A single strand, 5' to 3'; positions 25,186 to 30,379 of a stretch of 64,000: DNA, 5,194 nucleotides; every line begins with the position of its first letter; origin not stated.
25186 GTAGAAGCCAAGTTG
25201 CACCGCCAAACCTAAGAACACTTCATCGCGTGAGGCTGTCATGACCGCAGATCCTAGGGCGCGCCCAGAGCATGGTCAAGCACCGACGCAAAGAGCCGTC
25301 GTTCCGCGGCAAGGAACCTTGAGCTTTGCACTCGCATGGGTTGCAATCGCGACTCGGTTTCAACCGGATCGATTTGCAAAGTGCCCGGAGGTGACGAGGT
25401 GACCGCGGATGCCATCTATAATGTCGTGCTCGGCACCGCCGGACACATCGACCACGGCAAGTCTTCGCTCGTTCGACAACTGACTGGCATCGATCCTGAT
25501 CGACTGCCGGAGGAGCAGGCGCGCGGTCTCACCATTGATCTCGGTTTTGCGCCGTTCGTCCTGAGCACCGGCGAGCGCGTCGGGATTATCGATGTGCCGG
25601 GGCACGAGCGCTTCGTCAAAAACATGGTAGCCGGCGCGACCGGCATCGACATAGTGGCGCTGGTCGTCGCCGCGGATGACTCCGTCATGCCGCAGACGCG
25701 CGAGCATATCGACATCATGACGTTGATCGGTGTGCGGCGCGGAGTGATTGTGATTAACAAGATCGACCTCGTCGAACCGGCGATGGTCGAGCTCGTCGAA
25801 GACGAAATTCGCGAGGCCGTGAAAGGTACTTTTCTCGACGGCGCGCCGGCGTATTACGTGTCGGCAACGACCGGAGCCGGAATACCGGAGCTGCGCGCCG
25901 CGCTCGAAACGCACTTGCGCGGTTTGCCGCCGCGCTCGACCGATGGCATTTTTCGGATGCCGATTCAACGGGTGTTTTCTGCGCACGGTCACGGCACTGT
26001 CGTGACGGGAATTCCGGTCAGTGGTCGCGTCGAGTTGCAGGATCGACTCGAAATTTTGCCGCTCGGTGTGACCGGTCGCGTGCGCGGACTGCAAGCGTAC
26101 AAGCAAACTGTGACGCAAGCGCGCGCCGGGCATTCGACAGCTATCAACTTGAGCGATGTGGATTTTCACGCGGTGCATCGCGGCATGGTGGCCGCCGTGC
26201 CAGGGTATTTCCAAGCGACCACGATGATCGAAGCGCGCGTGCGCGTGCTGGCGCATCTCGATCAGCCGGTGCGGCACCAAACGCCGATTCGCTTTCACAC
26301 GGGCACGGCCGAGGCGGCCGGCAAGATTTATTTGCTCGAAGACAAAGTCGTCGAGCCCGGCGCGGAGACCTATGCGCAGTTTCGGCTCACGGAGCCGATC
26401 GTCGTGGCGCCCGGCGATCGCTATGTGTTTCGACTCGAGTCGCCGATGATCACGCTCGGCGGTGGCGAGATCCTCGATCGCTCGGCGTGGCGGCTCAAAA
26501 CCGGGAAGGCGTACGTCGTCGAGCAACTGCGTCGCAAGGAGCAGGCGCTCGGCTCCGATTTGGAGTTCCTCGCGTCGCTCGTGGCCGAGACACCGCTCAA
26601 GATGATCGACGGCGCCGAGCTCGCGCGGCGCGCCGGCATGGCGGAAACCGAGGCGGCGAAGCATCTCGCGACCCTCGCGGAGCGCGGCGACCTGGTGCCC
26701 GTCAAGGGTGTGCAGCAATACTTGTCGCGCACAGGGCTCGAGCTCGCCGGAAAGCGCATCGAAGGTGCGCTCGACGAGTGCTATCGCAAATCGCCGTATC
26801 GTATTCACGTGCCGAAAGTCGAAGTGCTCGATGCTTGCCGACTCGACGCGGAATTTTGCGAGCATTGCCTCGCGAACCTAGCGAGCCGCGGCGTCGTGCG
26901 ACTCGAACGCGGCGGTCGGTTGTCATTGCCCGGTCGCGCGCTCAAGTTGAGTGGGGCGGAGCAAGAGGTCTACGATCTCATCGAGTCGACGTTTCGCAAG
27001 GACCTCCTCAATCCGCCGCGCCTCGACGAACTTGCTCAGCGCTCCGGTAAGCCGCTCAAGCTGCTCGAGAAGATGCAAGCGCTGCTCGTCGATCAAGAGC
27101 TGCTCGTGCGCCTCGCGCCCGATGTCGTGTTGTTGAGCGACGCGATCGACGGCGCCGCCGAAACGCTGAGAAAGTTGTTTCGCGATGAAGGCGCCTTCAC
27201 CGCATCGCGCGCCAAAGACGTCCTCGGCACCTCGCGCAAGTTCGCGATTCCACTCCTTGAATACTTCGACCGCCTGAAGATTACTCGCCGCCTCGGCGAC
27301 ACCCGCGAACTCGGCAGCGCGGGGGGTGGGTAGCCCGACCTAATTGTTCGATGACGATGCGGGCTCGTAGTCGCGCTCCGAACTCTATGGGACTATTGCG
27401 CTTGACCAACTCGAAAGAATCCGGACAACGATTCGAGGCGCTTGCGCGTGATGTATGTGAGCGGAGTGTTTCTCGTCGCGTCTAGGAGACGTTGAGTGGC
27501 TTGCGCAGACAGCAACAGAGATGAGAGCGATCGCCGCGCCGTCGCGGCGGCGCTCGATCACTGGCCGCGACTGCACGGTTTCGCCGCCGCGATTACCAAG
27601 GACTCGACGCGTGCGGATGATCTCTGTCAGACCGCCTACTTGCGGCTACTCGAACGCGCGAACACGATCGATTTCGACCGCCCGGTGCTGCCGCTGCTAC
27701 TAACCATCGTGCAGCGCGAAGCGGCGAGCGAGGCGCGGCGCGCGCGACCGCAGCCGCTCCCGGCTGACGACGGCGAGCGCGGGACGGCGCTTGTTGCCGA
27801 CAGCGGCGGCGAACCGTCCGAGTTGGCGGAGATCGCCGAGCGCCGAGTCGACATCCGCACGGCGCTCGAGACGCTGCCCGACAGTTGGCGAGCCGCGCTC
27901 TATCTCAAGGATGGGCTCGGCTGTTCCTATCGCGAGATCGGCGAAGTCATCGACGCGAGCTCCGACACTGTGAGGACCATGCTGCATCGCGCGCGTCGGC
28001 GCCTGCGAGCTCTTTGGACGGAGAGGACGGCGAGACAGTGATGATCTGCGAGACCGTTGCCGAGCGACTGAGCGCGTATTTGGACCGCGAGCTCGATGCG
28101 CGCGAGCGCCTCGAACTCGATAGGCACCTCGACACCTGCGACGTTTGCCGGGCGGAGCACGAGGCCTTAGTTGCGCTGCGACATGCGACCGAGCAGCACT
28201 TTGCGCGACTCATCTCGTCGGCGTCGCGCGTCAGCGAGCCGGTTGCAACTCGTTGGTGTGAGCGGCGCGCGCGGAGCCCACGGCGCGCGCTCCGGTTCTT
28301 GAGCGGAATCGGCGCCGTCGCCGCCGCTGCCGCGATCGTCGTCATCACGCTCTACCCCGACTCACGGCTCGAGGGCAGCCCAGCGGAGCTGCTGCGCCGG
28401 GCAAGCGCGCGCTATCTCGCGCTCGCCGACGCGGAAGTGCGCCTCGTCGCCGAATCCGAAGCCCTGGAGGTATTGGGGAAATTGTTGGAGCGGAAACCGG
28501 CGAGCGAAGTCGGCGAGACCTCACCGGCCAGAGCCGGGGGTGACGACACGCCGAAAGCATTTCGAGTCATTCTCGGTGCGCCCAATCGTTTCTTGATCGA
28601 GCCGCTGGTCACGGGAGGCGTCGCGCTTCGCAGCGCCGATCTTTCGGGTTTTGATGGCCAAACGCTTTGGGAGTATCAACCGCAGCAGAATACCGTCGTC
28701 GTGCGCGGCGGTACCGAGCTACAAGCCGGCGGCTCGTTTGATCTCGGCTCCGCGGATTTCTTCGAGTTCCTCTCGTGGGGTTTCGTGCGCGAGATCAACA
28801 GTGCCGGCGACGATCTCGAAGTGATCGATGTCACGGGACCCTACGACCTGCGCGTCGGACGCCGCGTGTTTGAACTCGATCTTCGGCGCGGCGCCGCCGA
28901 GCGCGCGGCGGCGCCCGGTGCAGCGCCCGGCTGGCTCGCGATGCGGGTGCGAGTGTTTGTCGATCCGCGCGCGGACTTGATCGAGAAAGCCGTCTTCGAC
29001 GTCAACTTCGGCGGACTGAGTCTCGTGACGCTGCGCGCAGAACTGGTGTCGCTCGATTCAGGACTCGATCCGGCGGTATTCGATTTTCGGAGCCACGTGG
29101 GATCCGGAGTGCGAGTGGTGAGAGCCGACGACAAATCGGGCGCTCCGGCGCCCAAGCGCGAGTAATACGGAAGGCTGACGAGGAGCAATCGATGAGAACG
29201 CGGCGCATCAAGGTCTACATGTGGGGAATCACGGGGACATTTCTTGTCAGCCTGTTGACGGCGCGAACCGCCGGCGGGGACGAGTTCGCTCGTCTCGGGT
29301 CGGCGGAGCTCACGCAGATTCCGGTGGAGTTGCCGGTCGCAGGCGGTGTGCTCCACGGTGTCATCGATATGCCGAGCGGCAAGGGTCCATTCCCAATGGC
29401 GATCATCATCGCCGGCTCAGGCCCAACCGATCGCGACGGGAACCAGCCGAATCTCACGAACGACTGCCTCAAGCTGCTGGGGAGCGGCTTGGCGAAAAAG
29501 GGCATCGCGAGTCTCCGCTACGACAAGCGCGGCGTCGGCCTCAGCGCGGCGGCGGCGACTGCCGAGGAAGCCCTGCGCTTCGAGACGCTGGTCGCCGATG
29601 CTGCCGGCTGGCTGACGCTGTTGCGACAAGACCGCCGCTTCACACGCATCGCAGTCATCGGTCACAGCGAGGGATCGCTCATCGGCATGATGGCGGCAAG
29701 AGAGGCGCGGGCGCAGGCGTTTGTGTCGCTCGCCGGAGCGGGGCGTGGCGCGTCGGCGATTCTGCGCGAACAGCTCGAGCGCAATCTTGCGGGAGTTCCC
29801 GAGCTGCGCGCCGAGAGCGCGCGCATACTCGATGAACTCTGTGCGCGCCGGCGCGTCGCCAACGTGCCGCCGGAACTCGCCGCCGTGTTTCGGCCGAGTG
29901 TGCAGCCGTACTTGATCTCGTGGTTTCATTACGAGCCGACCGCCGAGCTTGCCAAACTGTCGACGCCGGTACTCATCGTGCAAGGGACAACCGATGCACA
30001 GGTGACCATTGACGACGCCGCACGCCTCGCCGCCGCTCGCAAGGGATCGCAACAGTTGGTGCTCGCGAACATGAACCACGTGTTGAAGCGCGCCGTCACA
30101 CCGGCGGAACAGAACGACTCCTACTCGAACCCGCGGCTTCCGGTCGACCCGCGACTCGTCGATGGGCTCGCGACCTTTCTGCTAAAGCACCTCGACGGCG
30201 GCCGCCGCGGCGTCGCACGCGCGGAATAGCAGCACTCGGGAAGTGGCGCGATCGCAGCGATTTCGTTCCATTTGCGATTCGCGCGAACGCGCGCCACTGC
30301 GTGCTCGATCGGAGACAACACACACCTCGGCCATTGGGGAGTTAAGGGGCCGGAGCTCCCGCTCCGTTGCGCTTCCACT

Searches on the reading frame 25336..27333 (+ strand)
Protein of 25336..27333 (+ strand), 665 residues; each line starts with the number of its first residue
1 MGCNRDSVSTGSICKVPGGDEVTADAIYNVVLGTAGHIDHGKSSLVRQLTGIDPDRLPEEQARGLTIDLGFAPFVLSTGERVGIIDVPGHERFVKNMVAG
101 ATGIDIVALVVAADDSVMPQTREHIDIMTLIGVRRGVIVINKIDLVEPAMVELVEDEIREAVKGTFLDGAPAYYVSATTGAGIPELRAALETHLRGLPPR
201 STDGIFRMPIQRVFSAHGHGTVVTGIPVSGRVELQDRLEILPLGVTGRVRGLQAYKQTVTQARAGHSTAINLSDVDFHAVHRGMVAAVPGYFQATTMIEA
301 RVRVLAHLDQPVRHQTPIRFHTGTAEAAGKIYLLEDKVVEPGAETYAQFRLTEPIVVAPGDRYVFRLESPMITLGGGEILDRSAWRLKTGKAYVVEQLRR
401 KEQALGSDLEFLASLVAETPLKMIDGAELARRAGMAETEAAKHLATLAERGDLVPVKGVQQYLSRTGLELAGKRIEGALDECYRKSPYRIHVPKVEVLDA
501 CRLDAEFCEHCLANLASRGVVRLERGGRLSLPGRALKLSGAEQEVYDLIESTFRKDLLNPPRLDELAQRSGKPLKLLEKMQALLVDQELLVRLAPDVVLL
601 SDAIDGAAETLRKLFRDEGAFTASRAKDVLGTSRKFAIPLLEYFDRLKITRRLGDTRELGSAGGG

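Call 49: search_protein_families(library=pfam, proteins=[window:25336-27333:+], max_evalue=0.001)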
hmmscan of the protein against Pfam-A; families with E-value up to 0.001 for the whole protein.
window:25336-27333:+ (665 aa): 5 families
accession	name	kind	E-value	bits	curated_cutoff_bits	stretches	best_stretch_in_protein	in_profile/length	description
PF00009.33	GTP_EFTU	-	3e-33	115.4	26.5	1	31-194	5-186/188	Elongation factor Tu GTP binding domain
PF09107.17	SelB-wing_3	-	5.4e-19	67.9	23.2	1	614-658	2-46/47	Elongation factor SelB, winged helix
PF25461.1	Beta-barrel_SelB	-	2.1e-14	54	27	1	300-383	2-77/80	Selenocysteine-specific elongation factor, beta-barrel domain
PF03144.31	GTP_EFTU_D2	-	2.7e-07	31.4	30.3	1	220-286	1-72/73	Elongation factor Tu domain 2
PF01926.29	MMR_HSR1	-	6.6e-05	23.4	21.9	1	34-142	4-113/113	50S ribosome-binding GTPase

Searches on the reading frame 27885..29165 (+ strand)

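Call 49: search_protein_families(library=pfam, proteins=[window:27885-29165:+], max_evalue=0.001)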
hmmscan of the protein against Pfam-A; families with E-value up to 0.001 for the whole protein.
window:27885-29165:+ (426 aa): 1 family
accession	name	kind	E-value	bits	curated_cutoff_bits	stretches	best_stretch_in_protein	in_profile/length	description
PF13490.11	zf-HC2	-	7.4e-11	42.4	22.2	1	55-89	1-35/35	Putative zinc-finger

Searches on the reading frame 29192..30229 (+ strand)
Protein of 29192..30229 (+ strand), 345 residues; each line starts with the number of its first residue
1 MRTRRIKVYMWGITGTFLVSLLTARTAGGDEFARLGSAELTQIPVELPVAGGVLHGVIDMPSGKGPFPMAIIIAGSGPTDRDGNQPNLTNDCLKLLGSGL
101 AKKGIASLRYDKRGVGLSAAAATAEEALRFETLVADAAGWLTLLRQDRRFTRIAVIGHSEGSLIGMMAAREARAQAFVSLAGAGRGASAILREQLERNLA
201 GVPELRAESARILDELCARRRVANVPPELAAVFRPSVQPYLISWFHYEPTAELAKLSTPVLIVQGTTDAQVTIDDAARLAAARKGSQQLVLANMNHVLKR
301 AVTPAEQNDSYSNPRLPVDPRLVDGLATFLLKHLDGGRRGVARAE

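Call 49: search_protein_families(library=pfam, proteins=[window:29192-30229:+], max_evalue=0.001)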
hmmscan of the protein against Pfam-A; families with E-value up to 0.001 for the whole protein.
window:29192-30229:+ (345 aa): 5 families
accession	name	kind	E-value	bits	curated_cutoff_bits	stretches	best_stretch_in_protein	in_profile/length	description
PF12146.15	Hydrolase_4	-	4.5e-13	49.5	27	1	96-222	23-139/239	Serine aminopeptidase, S33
PF12697.13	Abhydrolase_6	-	1.7e-09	39.1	26.3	1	98-297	21-205/217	Alpha/beta hydrolase family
PF00561.26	Abhydrolase_1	-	7.3e-08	32.8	25.8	1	96-203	19-121/245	alpha/beta hydrolase fold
PF02129.25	Peptidase_S15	-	7.3e-06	26.3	23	1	55-297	6-261/262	X-Pro dipeptidyl-peptidase (S15 family)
PF00326.27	Peptidase_S9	-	0.00067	19.7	22.6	0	247-294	135-185/213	Prolyl oligopeptidase family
